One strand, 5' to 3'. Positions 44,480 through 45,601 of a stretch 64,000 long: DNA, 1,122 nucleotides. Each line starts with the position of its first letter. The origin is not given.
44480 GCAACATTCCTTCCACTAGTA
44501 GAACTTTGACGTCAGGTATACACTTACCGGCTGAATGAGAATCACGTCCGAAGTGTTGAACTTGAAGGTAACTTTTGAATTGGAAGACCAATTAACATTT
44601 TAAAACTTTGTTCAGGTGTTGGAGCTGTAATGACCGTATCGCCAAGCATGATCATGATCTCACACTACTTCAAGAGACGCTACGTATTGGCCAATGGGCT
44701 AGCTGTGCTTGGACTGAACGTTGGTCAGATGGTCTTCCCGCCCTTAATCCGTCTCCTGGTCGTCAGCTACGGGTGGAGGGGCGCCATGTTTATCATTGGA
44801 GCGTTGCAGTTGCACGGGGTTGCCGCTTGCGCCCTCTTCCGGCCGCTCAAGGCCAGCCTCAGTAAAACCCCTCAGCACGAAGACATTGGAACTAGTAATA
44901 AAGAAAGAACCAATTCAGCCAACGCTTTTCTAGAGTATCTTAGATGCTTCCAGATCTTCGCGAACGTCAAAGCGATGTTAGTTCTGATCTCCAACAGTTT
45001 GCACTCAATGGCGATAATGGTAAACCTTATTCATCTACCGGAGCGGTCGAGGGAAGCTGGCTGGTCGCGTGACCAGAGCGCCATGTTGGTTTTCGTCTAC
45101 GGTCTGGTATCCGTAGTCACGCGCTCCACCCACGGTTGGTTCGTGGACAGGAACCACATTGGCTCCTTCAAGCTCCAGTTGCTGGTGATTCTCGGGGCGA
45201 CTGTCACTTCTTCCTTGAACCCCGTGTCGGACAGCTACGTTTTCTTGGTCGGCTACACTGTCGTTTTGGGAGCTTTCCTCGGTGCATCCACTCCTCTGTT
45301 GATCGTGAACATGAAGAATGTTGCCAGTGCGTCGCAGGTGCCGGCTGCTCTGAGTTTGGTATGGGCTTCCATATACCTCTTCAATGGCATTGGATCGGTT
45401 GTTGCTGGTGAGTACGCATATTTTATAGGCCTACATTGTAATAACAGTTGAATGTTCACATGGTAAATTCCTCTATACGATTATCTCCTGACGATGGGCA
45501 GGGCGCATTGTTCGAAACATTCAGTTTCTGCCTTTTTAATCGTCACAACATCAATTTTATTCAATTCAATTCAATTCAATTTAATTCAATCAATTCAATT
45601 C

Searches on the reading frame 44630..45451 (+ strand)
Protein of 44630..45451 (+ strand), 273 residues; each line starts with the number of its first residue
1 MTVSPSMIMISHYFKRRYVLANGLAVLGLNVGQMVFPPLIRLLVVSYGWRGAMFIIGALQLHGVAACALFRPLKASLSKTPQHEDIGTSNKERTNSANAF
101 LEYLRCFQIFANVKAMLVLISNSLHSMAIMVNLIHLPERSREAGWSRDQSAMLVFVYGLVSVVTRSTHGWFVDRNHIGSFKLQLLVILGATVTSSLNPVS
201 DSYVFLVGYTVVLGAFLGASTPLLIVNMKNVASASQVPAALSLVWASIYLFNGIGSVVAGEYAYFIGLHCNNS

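Call 56: search_protein_families(library=pfam, proteins=[window:44630-45451:+], max_evalue=0.01)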
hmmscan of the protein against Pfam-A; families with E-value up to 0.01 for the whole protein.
window:44630-45451:+ (273 aa): 1 family
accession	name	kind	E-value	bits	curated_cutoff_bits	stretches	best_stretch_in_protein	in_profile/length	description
PF07690.21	MFS_1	-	1.1e-19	71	33.4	2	3-122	103-214/347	Major Facilitator Superfamily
